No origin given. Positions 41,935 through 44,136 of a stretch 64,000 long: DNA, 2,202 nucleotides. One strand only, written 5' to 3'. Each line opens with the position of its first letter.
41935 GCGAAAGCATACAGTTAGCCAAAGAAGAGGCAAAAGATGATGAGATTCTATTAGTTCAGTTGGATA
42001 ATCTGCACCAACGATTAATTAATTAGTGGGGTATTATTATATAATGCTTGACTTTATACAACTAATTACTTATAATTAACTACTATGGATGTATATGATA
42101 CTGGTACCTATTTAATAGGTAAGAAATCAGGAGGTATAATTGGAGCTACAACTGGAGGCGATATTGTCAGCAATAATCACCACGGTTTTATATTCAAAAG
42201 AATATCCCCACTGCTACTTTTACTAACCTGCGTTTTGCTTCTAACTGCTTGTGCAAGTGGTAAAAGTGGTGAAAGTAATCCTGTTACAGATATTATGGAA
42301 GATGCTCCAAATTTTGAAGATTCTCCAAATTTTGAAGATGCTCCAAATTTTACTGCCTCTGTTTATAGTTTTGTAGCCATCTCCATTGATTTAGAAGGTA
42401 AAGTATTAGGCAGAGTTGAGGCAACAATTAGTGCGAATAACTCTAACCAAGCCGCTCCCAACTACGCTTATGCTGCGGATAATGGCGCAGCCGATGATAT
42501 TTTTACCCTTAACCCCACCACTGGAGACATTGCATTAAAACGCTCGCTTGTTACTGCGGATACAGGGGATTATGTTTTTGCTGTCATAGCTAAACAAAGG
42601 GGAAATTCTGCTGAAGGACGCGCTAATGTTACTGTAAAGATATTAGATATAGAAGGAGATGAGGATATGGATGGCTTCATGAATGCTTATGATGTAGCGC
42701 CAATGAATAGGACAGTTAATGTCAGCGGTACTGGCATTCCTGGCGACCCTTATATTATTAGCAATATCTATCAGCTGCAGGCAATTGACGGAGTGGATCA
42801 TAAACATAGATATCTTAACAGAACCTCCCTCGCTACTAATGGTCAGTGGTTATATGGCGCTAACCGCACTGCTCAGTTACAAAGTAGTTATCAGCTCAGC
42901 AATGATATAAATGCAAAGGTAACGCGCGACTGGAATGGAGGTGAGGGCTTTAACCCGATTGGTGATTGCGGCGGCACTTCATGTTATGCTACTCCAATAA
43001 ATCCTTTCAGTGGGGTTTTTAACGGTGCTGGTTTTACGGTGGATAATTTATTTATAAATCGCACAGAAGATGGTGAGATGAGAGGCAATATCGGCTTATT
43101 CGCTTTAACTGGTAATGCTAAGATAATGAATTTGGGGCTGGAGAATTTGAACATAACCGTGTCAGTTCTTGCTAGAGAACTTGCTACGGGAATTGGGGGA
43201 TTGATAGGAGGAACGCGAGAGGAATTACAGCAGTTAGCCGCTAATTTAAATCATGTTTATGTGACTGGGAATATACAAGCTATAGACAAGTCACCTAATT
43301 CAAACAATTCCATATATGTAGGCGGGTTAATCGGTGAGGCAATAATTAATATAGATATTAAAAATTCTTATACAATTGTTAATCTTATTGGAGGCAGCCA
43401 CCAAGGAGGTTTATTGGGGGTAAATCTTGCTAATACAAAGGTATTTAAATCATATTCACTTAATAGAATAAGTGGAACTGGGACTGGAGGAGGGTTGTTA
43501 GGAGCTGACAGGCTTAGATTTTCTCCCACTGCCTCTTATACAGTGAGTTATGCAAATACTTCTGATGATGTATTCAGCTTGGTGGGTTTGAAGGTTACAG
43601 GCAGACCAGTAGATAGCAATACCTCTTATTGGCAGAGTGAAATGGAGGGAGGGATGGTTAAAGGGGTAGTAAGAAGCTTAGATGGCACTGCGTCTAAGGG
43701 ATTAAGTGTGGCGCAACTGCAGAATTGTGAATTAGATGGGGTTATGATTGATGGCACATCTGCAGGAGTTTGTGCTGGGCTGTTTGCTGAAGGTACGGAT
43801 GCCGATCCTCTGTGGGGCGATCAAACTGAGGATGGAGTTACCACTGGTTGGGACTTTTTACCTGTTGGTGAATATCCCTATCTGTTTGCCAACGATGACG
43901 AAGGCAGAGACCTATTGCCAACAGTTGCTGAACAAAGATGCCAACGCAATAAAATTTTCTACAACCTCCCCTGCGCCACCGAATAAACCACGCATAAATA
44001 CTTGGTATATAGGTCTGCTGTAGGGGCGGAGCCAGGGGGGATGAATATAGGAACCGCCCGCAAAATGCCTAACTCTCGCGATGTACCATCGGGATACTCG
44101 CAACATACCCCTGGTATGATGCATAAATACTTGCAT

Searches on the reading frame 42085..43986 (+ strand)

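Call 12: search_protein_families(library=ncbifam, proteins=[window:42085-43986:+])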
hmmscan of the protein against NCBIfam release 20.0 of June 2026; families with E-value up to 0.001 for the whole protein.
window:42085-43986:+ (633 aa): 0 families

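Call 21: search_protein_families(library=pfam, proteins=[window:42085-43986:+], max_evalue=0.01)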
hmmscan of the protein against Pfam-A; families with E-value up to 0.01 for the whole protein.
window:42085-43986:+ (633 aa): 1 family
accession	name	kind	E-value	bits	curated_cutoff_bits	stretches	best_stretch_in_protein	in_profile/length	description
PF00028.23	Cadherin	-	4.1e-06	27.5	28.8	1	108-187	15-93/93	Cadherin domain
